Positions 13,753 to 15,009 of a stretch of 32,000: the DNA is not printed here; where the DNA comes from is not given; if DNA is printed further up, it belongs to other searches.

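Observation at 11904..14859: Two divergent transcarbamylase paralogs in tandem with carbamate kinase, neither keeping its canonical second-substrate motif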

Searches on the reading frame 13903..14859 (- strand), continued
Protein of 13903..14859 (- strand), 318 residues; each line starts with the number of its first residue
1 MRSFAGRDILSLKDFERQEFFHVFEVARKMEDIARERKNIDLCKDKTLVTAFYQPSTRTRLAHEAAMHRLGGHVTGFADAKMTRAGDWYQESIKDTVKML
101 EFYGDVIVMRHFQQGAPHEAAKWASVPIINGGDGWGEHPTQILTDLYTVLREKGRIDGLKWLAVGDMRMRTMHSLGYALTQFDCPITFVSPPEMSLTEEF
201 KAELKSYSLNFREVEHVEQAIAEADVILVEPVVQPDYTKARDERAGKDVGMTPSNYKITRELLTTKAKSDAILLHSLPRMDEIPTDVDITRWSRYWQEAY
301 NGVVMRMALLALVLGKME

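Call 51: search_protein_families(library=pfam, proteins=[L017:371-3262:-, L017:3344-4300:-, L017:4462-5832:+, L017:6180-7559:+, L017:7602-8618:+, L017:8715-9932:+, L017:13113-14441:+, L017:14540-16012:+, L017:16058-18286:+, L017:18314-19774:+], max_evalue=0.00001)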
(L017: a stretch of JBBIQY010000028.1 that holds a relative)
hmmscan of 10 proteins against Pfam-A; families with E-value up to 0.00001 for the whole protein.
L017:371-3262:- (963 aa): 5 families
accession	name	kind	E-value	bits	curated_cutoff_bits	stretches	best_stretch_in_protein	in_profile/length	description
PF02738.23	MoCoBD_1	-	7.3e-84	281.1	27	1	351-587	8-244/244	Molybdopterin cofactor-binding domain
PF20256.3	MoCoBD_2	-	3.5e-74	250.3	27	1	609-896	2-283/283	Molybdopterin cofactor-binding domain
PF01315.27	Ald_Xan_dh_C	-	9.3e-32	110.1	31.3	1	224-330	1-110/110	Aldehyde oxidase and xanthine dehydrogenase, a/b hammerhead domain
PF01799.25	Fer2_2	-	2e-23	82.7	30.3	1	97-163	9-75/75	[2Fe-2S] binding domain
PF00111.32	Fer2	-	5e-07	30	21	1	6-54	1-50/77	2Fe-2S iron-sulfur cluster binding domain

L017:3344-4300:- (318 aa): 2 families
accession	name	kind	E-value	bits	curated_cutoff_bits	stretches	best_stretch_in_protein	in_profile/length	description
PF00941.27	FAD_binding_5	-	1.7e-36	126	27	1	16-188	5-166/170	FAD binding domain in molybdopterin dehydrogenase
PF03450.22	CO_deh_flav_C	-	1.3e-18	67.4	25.5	1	199-298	2-99/102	CO dehydrogenase flavoprotein C-terminal domain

L017:4462-5832:+ (456 aa): 1 family
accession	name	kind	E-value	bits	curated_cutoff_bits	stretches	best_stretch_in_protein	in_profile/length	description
PF00291.31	PALP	-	1.3e-80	271.3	35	1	106-417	4-295/295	Pyridoxal-phosphate dependent enzyme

L017:6180-7559:+ (459 aa): 1 family
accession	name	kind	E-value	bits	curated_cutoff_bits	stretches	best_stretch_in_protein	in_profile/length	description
PF00291.31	PALP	-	1.7e-24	87.1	35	1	78-362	33-295/295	Pyridoxal-phosphate dependent enzyme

L017:7602-8618:+ (338 aa): 1 family
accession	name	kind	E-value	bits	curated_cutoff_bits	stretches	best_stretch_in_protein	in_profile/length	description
PF00296.26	Bac_luciferase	-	1.7e-67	228.5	27.9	1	8-318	7-313/314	Luciferase-like monooxygenase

L017:8715-9932:+ (405 aa): 2 families
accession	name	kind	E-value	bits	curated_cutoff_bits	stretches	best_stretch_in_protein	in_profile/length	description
PF01546.33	Peptidase_M20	-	5.4e-19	69.4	24.6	1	77-398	3-203/206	Peptidase family M20/M25/M40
PF07687.19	M20_dimer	-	2.9e-16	59.8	21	1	181-287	2-101/107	Peptidase dimerisation domain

L017:13113-14441:+ (442 aa): 3 families
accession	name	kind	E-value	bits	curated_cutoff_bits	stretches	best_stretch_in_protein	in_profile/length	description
PF01979.26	Amidohydro_1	-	2.5e-38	132.6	25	1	55-410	1-344/345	Amidohydrolase family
PF07969.17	Amidohydro_3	-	4.3e-09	36.8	29.7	0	115-410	167-470/472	Amidohydrolase family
PF22039.1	HUTI_composite_bact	-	4.2e-06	26.7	25.5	1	22-46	2-26/26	Imidazolonepropionase-like composite domain, bacteria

L017:14540-16012:+ (490 aa): 4 families
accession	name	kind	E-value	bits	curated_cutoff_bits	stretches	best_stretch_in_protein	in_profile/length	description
PF00941.27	FAD_binding_5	-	2.6e-45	154.7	27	1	4-173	4-169/170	FAD binding domain in molybdopterin dehydrogenase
PF01799.25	Fer2_2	-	7.5e-29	100.1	30.3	1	412-483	4-74/75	[2Fe-2S] binding domain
PF03450.22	CO_deh_flav_C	-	7.7e-26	90.6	25.5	1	184-282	4-101/102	CO dehydrogenase flavoprotein C-terminal domain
PF00111.32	Fer2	-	3.5e-08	33.7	21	1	327-377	2-52/77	2Fe-2S iron-sulfur cluster binding domain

L017:16058-18286:+ (742 aa): 3 families
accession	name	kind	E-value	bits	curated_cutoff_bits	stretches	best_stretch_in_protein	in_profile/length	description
PF02738.23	MoCoBD_1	-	2.5e-80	269.5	27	1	148-389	2-244/244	Molybdopterin cofactor-binding domain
PF20256.3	MoCoBD_2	-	2.7e-58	198.2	27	2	558-671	173-283/283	Molybdopterin cofactor-binding domain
PF01315.27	Ald_Xan_dh_C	-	3.6e-24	85.6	31.3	1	17-130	1-110/110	Aldehyde oxidase and xanthine dehydrogenase, a/b hammerhead domain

L017:18314-19774:+ (486 aa): 2 families
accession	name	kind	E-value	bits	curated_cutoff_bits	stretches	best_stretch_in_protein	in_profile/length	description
PF01979.26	Amidohydro_1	-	1.4e-25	90.7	25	1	50-460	1-344/345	Amidohydrolase family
PF07969.17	Amidohydro_3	-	1.1e-14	55.3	29.7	1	381-447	405-471/472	Amidohydrolase family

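Call 52: search_protein_families(library=pfam, proteins=[L073:2118-3563:+, L073:4219-6594:+, L073:6537-8876:+, L073:8967-9923:+, L073:11961-13271:+, L073:13281-14744:+, L073:14747-15475:+, L073:15475-18144:+, L073:18202-19548:+, L073:1077-1895:-], max_evalue=0.00001)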
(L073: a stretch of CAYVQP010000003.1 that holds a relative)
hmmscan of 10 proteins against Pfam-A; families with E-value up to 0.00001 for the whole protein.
L073:2118-3563:+ (481 aa): 3 families
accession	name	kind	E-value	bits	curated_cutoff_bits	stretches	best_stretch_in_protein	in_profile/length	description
PF00941.27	FAD_binding_5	-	4e-41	141.1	27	1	14-182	5-169/170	FAD binding domain in molybdopterin dehydrogenase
PF01799.25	Fer2_2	-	9.4e-32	109.4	30.3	1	402-475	1-75/75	[2Fe-2S] binding domain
PF03450.22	CO_deh_flav_C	-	1.5e-21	76.8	25.5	1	195-289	6-100/102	CO dehydrogenase flavoprotein C-terminal domain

L073:4219-6594:+ (791 aa): 10 families
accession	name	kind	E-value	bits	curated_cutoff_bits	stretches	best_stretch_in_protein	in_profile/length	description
PF13424.12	TPR_12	-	5.3e-28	97.5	30.1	4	620-689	5-76/77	Tetratricopeptide repeat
PF13401.12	AAA_22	-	1.7e-10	41.7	27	1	120-215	4-101/130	AAA domain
PF01381.28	HTH_3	-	1.8e-10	41.1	23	1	13-64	1-52/55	Helix-turn-helix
PF13374.12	TPR_10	-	1.7e-09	37.8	27.5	0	657-690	1-34/42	Tetratricopeptide repeat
PF00931.28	NB-ARC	-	7.8e-08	32.3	23.5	1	121-355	18-247/248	NB-ARC domain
PF17874.7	TPR_MalT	-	8.5e-08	32.3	45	1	576-732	38-195/336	MalT-like TPR region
PF13560.12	HTH_31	-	1.2e-07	32.3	27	1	13-67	6-61/64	Helix-turn-helix domain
PF07719.23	TPR_2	-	1.6e-06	28.2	27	0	659-685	2-28/34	Tetratricopeptide repeat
PF13191.12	AAA_16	-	5.8e-06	27.3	32.6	1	103-193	1-124/167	AAA ATPase domain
PF20703.3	nSTAND1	-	7.1e-06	26.3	27.1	1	104-212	16-131/379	Novel STAND NTPase 1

L073:6537-8876:+ (779 aa): 3 families
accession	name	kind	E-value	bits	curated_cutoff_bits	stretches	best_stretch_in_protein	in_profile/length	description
PF02738.23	MoCoBD_1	-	7.1e-75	251.7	27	1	182-426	5-244/244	Molybdopterin cofactor-binding domain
PF20256.3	MoCoBD_2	-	4.3e-57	194.2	27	2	597-707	176-283/283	Molybdopterin cofactor-binding domain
PF01315.27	Ald_Xan_dh_C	-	4.7e-21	75.6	31.3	1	45-161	1-110/110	Aldehyde oxidase and xanthine dehydrogenase, a/b hammerhead domain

L073:8967-9923:+ (318 aa): 1 family
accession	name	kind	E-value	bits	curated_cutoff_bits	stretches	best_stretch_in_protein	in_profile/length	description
PF00696.33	AA_kinase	-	2e-20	74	24.9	1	5-297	3-234/234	Amino acid kinase family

L073:11961-13271:+ (436 aa): 1 family
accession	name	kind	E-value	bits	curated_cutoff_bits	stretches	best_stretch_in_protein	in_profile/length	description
PF00291.31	PALP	-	1.2e-74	251.8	35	1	96-399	3-295/295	Pyridoxal-phosphate dependent enzyme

L073:13281-14744:+ (487 aa): 1 family
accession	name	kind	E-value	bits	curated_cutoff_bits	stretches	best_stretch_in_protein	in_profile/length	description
PF00291.31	PALP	-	2.9e-10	40.4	35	1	103-284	33-201/295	Pyridoxal-phosphate dependent enzyme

L073:14747-15475:+ (242 aa): 1 family
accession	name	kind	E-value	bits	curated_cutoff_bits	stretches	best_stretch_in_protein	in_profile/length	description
PF03807.23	F420_oxidored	-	9.2e-15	55.5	21.6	1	25-126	1-94/94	NADP oxidoreductase coenzyme F420-dependent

L073:15475-18144:+ (889 aa): 4 families
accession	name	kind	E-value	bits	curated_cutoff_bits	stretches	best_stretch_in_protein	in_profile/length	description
PF02738.23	MoCoBD_1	-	6.2e-66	222.4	27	1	332-569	6-244/244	Molybdopterin cofactor-binding domain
PF20256.3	MoCoBD_2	-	8.9e-45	153.8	27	2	603-710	25-135/283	Molybdopterin cofactor-binding domain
PF01315.27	Ald_Xan_dh_C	-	1.5e-24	86.8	31.3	1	205-311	2-109/110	Aldehyde oxidase and xanthine dehydrogenase, a/b hammerhead domain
PF01799.25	Fer2_2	-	1.9e-24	86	30.3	1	97-168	1-74/75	[2Fe-2S] binding domain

L073:18202-19548:+ (448 aa): 2 families
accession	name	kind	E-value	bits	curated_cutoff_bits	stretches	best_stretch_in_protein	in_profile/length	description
PF01979.26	Amidohydro_1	-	6e-36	124.8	25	1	58-416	2-344/345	Amidohydrolase family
PF07969.17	Amidohydro_3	-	2.7e-08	34.2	29.7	0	51-91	3-46/472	Amidohydrolase family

L073:1077-1895:- (272 aa): 2 families
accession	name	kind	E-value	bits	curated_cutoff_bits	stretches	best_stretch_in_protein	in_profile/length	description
PF07702.18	UTRA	-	1.3e-22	80.6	23.8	1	125-260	2-137/141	UTRA domain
PF00392.27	GntR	-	5.7e-21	74.4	27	1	39-101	2-64/64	Bacterial regulatory proteins, gntR family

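Call 66: predict_structure(alignment_id=A3)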
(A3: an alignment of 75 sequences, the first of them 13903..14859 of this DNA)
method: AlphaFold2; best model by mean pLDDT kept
length: 318 residues; sequences in the alignment: 75
mean_pLDDT: 95.2   pTM: 0.93
mean pLDDT of the five models: 95.2, 94.9, 94.7, 94.5, 94.5
residues with pLDDT >= 90: 285; 70-90: 20; 50-70: 13; < 50: 0
segments of 3 or more residues with pLDDT < 50: none
pLDDT, mean of each block of 10 residues (from residue 1): 96 98 98 98 98 95 98 96 86 96 98 97 98 97 99 98 97 98 98 96 97 98 98 76 62 96 98 95 97 98 99 97
secondary structure, 60 per line:
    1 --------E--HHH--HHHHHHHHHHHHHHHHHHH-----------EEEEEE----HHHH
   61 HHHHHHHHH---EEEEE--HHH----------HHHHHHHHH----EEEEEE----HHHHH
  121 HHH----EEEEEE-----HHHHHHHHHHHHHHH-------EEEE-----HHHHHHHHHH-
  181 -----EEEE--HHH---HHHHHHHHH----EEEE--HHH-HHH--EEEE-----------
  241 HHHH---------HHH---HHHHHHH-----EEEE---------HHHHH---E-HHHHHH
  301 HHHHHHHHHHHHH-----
elements in order: H17-35 E47-52 H57-69 E73-77 H93-101 E106-111 H116-123 E128-133 H139-153 E161-164 H170-179 E186-189 H198-206 E211-214 E226-229 H241-244 H260-266 E272-275 H285-289 H295-313

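Call 69: fold_search(model_id=the predicted structure, library=pdb)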
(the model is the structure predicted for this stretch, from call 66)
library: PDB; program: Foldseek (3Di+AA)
matches with E <= 10: 1862; with E <= 0.001: 372
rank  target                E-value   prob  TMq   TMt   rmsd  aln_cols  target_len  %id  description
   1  1ml4                  5.2e-34  1.00  0.88  0.92   3.4       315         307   41  The PALA-liganded Aspartate transcarbamoylase catalytic subunit from Pyrococcus abyssi (released 2003-02-25)
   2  1ekx_B                8.4e-33  1.00  0.86  0.89   3.7       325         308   34  THE ISOLATED, UNREGULATED CATALYTIC TRIMER OF ASPARTATE TRANSCARBAMOYLASE COMPLEXED WITH BISUBSTRATE ANALOG PALA (N-(P (released 2000-05-12)
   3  3npm                  1.0e-32  1.00  0.85  0.88   3.8       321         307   36  Crystal Structure of the C47A/A241C disulfide-linked C6 Aspartate Transcarbamoylase enzyme (released 2011-05-11)
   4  6ys6_A                1.8e-32  1.00  0.85  0.86   3.9       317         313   37  Arabidopsis aspartate transcarbamoylase complex with PALA (released 2021-03-03)
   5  6yw9_B                2.1e-32  1.00  0.87  0.89   3.3       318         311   37  Arabidopsis aspartate transcarbamoylase mutant F161A complex with PALA (released 2021-03-03)
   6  6yw9_A                2.6e-32  1.00  0.87  0.87   3.2       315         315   37  Arabidopsis aspartate transcarbamoylase mutant F161A complex with PALA (released 2021-03-03)
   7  3mpu_A                2.9e-32  1.00  0.86  0.88   3.9       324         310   35  Crystal structure of the C47A/A241C disulfide-linked E. coli Aspartate Transcarbamoylase holoenzyme (released 2010-07-21)
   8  1acm_A                3.7e-32  1.00  0.86  0.88   3.5       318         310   34  ARGININE 54 IN THE ACTIVE SITE OF ESCHERICHIA COLI ASPARTATE TRANSCARBAMOYLASE IS CRITICAL FOR CATALYSIS: A SITE-SPECI (released 1992-07-15)
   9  1xjw_A                7.6e-32  1.00  0.88  0.90   3.6       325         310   34  The Structure of E. coli Aspartate Transcarbamoylase Q137A Mutant in The R-State (released 2005-05-24)
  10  1d09_A                7.6e-32  1.00  0.87  0.90   3.6       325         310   34  ASPARTATE TRANSCARBAMOYLASE COMPLEXED WITH N-PHOSPHONACETYL-L-ASPARTATE (PALA) (released 2000-01-28)
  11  5vmq_C                9.1e-32  1.00  0.85  0.87   3.8       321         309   35  STRUCTURE OF THE R105A MUTANT CATALYTIC TRIMER OF ESCHERICHIA COLI ASPARTATE TRANSCARBAMOYLASE AT 2.0-A RESOLUTION (released 2017-05-24)
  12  5g1n_E                1.1e-31  1.00  0.90  0.93   2.9       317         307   35  Aspartate transcarbamoylase domain of human CAD bound to PALA (released 2016-06-22)
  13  5g1n_A                1.1e-31  1.00  0.88  0.91   3.1       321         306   34  Aspartate transcarbamoylase domain of human CAD bound to PALA (released 2016-06-22)
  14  2be7_A                1.2e-31  1.00  0.86  0.89   3.8       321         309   36  Crystal structure of the unliganded (T-state) aspartate transcarbamoylase of the psychrophilic bacterium Moritella pro (released 2006-10-31)
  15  6ys6_C                2.0e-31  1.00  0.88  0.92   3.1       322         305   37  Arabidopsis aspartate transcarbamoylase complex with PALA (released 2021-03-03)
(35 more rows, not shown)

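Call 84: find_homologous_proteins(query=L009:8732-9973:+, max_evalue=1e-30)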
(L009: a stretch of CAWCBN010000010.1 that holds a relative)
Query L009:8732-9973:+ (413 aa): 6644 proteins with E <= 1e-30 among 8000 candidates; the best 120 are listed.
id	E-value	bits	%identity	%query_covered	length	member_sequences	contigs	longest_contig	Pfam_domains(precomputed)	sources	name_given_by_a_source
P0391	7.9e-275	930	95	100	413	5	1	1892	PF01546.34,PF07687.20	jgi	jgi:putative selenium metabolism hydrolase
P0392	2.1e-242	823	86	98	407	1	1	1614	PF01546.34,PF07687.20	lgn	-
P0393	3.1e-242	822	85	98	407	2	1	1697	PF01546.34,PF07687.20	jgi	jgi:putative selenium metabolism hydrolase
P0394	6.0e-242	821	85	98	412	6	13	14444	PF01546.34,PF07687.20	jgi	jgi:putative selenium metabolism hydrolase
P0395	9.3e-241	817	85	98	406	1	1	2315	PF01546.34,PF07687.20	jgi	jgi:putative selenium metabolism hydrolase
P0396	3.4e-240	816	83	98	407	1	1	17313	PF01546.34,PF07687.20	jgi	jgi:putative selenium metabolism hydrolase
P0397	1.3e-239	814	84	98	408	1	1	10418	PF01546.34,PF07687.20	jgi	jgi:putative selenium metabolism hydrolase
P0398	4.7e-239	812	84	98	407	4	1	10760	PF01546.34,PF07687.20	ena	-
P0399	5.9e-239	811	86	98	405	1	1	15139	PF01546.34,PF07687.20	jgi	jgi:putative selenium metabolism hydrolase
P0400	1.1e-238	811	83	99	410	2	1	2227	PF01546.34,PF07687.20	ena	-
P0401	1.3e-238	810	84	98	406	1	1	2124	PF01546.34,PF07687.20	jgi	jgi:putative selenium metabolism hydrolase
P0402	3.3e-238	809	82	98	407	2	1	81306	PF01546.34,PF07687.20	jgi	jgi:putative selenium metabolism hydrolase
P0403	1.5e-237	807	84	95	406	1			PF01546.34,PF07687.20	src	-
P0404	4.3e-237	805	81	99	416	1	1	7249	PF01546.34,PF07687.20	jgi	jgi:putative selenium metabolism hydrolase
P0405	2.2e-236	803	83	98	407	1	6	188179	PF01546.34,PF07687.20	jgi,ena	jgi:putative selenium metabolism hydrolase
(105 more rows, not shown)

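Call 89: search_protein_families(library=pfam, proteins=[L034:4876-5859:+, L034:3244-3930:+, L034:4280-4855:+, L032:2873-4297:+, L032:4323-5513:-, L032:5049-8360:+, L086:1-1686:+], max_evalue=0.001)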
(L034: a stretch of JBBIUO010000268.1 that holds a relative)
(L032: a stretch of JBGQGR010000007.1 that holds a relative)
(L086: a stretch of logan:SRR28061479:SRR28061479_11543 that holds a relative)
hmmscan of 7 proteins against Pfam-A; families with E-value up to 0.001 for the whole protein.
L034:4876-5859:+ (327 aa): 2 families
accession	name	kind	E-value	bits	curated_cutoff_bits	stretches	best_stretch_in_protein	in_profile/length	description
PF02608.20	Bmp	-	8.1e-59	199.5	24.1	1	29-294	3-270/301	ABC transporter substrate-binding protein PnrA-like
PF13407.12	Peripla_BP_4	-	1.2e-11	45.1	35.1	1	40-239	10-215/258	Periplasmic binding protein domain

L034:3244-3930:+ (228 aa): 2 families
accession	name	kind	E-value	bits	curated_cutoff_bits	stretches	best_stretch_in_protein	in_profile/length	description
PF09970.15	DUF2204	-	3.9e-07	30.3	20.3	1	50-210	4-170/181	Nucleotidyl transferase of unknown function (DUF2204)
PF19502.5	DUF6036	-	7e-05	23.1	23.6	1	62-185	19-116/164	Nucleotidyltransferase of unknown function (DUF6036)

L034:4280-4855:+ (191 aa): 1 family
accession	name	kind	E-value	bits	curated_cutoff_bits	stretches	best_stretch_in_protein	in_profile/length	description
PF00300.27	His_Phos_1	-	0.00011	22.4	21.7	1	36-83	24-77/194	Histidine phosphatase superfamily (branch 1)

L032:2873-4297:+ (474 aa): 1 family
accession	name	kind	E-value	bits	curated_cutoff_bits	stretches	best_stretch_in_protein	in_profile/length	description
PF18982.5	JetA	-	4.3e-83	279.7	26.2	1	34-472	2-433/434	Wadjet protein JetA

L032:4323-5513:- (396 aa): 0 families

L032:5049-8360:+ (1103 aa): 6 families
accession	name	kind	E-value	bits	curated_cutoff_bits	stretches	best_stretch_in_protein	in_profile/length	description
PF13558.12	SbcC_Walker_B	-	3.8e-24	85.2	27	1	958-1046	2-89/90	SbcC/RAD50-like, Walker B motif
PF13555.12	AAA_29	-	1e-16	60.8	27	1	4-60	1-58/61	P-loop containing region of AAA domain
PF13476.12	AAA_23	-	8.2e-08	33.6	27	1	6-247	1-183/201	AAA domain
PF02463.25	SMC_N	-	1.7e-06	28.1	40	1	4-48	2-49/220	RecF/RecN/SMC N terminal domain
PF13175.12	AAA_15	-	0.00024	21.3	32.1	1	4-44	3-44/374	AAA ATPase domain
PF13304.12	AAA_21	-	0.00076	20.1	27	0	28-58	4-37/304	AAA domain, putative AbiEii toxin, Type IV TA system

L086:1-1686:+ (561 aa): 3 families
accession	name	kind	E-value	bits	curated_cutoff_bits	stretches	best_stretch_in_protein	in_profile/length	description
PF13382.11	Adenine_deam_C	-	2e-66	223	27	1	387-555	1-169/169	Adenine deaminase C-terminal domain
PF01979.26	Amidohydro_1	-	1.4e-32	113.8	25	1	57-322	1-320/345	Amidohydrolase family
PF07969.17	Amidohydro_3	-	7.1e-15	55.9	29.7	2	182-324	305-446/472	Amidohydrolase family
